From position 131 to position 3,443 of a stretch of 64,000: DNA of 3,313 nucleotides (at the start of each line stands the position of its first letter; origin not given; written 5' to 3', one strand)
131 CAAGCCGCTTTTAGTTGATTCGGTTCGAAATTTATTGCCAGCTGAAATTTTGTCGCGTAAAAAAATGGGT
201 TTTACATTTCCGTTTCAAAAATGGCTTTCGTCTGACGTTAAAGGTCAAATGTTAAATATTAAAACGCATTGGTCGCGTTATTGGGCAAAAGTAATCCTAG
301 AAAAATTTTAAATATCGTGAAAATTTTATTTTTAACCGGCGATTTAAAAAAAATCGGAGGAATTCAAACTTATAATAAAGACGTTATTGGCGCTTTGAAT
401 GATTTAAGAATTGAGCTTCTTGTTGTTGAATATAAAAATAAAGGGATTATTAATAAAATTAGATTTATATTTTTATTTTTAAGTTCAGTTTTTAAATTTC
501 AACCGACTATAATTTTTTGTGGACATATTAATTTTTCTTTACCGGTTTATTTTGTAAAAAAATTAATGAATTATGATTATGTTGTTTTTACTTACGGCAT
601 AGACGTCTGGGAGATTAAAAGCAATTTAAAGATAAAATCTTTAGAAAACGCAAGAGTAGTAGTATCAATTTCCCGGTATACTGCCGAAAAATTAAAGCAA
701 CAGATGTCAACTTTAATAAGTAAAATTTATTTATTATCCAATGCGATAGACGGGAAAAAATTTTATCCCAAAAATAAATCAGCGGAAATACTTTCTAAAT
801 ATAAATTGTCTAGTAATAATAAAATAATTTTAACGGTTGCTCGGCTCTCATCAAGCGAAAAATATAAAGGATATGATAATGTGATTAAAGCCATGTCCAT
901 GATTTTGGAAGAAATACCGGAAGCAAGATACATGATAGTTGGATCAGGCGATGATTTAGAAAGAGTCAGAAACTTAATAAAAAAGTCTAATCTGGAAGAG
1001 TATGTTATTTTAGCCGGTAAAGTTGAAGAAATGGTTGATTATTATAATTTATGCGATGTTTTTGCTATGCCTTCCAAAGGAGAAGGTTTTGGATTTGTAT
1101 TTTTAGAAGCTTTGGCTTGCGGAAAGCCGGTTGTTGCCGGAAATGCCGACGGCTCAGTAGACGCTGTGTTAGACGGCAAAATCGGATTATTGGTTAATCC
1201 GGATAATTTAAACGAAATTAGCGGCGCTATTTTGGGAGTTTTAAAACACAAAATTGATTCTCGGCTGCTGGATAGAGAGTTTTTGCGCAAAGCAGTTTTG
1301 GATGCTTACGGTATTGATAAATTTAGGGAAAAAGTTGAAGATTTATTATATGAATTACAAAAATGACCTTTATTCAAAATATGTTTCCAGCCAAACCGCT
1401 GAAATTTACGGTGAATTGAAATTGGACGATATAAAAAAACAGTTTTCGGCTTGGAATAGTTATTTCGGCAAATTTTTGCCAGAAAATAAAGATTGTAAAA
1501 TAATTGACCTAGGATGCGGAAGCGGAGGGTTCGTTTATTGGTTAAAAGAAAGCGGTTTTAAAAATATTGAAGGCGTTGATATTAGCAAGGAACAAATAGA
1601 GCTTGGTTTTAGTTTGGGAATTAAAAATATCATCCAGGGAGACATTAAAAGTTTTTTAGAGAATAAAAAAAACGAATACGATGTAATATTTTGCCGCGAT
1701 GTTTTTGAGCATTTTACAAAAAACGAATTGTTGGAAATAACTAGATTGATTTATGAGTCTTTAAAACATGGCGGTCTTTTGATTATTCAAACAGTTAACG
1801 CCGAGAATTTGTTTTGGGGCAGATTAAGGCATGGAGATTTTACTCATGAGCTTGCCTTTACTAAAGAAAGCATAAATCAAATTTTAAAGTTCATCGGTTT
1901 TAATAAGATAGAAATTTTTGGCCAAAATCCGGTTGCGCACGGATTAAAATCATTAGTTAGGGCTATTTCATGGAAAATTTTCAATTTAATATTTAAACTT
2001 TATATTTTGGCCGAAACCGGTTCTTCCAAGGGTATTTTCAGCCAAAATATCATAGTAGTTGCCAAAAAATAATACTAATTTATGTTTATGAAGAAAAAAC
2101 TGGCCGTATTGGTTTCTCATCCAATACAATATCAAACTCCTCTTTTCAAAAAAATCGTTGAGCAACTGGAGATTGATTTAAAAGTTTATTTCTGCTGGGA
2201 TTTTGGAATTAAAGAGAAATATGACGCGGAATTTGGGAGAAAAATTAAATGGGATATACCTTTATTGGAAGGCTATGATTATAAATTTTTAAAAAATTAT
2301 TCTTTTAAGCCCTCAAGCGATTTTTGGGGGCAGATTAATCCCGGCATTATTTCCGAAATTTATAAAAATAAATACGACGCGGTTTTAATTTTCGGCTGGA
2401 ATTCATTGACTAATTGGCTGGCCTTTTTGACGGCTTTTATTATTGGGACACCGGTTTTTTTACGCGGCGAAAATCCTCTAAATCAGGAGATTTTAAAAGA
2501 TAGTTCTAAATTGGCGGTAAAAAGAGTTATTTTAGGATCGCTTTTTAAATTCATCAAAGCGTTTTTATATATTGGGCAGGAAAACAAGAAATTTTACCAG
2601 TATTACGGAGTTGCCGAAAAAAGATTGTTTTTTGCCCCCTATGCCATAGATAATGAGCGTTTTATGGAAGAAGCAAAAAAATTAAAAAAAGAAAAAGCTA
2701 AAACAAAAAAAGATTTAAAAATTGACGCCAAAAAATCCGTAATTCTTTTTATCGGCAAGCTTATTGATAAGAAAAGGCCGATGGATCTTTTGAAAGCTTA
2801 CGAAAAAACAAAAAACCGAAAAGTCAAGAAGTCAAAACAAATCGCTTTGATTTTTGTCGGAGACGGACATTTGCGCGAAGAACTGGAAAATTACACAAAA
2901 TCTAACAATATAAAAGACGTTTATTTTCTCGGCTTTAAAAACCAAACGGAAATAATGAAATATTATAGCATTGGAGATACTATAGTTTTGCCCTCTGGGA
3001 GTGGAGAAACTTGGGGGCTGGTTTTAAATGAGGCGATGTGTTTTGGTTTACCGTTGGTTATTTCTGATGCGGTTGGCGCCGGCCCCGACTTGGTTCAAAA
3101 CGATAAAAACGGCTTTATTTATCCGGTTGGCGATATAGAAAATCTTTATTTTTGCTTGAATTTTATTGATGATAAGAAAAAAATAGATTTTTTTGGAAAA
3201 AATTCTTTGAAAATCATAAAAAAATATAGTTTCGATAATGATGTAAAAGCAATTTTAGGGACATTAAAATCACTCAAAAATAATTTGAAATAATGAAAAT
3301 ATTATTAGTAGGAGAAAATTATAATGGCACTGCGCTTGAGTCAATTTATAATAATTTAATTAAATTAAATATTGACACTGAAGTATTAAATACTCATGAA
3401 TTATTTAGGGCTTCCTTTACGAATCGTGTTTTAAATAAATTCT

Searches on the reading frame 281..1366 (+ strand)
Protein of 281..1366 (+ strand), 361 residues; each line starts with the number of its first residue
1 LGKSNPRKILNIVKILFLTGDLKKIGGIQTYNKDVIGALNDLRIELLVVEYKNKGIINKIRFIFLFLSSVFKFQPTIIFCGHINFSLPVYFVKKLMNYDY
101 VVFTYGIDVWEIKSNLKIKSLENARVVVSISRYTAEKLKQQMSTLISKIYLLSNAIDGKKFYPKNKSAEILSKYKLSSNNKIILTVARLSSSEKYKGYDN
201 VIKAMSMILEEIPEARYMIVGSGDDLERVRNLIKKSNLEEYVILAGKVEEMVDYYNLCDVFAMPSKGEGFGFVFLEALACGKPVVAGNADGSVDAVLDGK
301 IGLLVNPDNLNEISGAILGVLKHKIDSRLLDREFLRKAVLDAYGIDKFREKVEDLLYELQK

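Call 50: find_encoding_contigs(protein=window:281-1366:+, flank=10000, max_places=1)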
Protein window:281-1366:+ (361 aa): 6 contigs read that carry it; 1 place shown.
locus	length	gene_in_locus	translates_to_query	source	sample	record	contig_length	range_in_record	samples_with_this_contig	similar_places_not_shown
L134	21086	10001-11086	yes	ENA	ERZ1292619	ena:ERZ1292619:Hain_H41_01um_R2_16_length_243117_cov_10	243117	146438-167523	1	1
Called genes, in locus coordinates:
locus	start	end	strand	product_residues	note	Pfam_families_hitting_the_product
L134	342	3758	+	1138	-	PF01471:PG_binding_1 (weak)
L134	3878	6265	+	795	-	PF04932:Wzy_C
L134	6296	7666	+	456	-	PF04932:Wzy_C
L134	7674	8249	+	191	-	-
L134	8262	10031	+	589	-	PF13522:GATase_6, PF13537:GATase_7, PF00733:Asn_synthase, PF06508:QueC (faint)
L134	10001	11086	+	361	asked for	PF20706:GT4-conflict, PF00534:Glycos_transf_1, PF13692:Glyco_trans_1_4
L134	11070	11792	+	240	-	PF01728:FtsJ (weak), PF13489:Methyltransf_23, PF02353:CMAS (weak), PF07021:MetW (weak), PF13847:Methyltransf_31, PF08241:Methyltransf_11, PF08242:Methyltransf_12, PF13649:Methyltransf_25, +1 more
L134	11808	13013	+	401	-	PF00534:Glycos_transf_1, PF13692:Glyco_trans_1_4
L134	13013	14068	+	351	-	PF13524:Glyco_trans_1_2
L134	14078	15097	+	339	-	PF00535:Glycos_transf_2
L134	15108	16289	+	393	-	PF00534:Glycos_transf_1, PF13692:Glyco_trans_1_4, PF13524:Glyco_trans_1_2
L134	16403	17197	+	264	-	PF00483:NTP_transferase, PF12804:NTP_transf_3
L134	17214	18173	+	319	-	PF01370:Epimerase, PF02719:Polysacc_synt_2, PF04321:RmlD_sub_bind, PF05368:NmrA (faint), PF01073:3Beta_HSD, PF07993:NAD_binding_4 (faint), PF16363:GDP_Man_Dehyd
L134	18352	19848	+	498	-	PF03102:NeuB, PF07883:Cupin_2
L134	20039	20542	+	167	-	PF00293:NUDIX (weak)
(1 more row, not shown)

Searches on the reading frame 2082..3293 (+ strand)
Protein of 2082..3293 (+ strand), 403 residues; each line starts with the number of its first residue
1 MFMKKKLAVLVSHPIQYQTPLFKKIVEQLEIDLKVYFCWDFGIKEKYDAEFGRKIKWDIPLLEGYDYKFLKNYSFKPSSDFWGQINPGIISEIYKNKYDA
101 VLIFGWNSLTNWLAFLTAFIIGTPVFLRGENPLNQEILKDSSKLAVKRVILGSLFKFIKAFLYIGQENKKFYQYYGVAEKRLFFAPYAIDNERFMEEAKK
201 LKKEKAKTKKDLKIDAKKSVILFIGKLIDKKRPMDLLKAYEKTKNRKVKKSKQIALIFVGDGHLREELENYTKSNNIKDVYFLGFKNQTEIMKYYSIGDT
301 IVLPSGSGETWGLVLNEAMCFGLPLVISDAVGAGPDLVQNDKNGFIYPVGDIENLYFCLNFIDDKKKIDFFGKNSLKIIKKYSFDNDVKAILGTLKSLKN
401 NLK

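Call 48: find_encoding_contigs(protein=window:2082-3293:+, flank=10000, max_places=1)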
Protein window:2082-3293:+ (403 aa): 1 contig read that carries it; 1 place shown.
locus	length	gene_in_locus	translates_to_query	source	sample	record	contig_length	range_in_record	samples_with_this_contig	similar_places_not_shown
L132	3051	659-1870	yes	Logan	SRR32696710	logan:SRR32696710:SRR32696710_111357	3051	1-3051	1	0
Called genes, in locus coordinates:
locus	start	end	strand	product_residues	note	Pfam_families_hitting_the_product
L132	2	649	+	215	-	?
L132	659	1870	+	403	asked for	PF00534:Glycos_transf_1, PF13692:Glyco_trans_1_4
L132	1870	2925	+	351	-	PF13524:Glyco_trans_1_2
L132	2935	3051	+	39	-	?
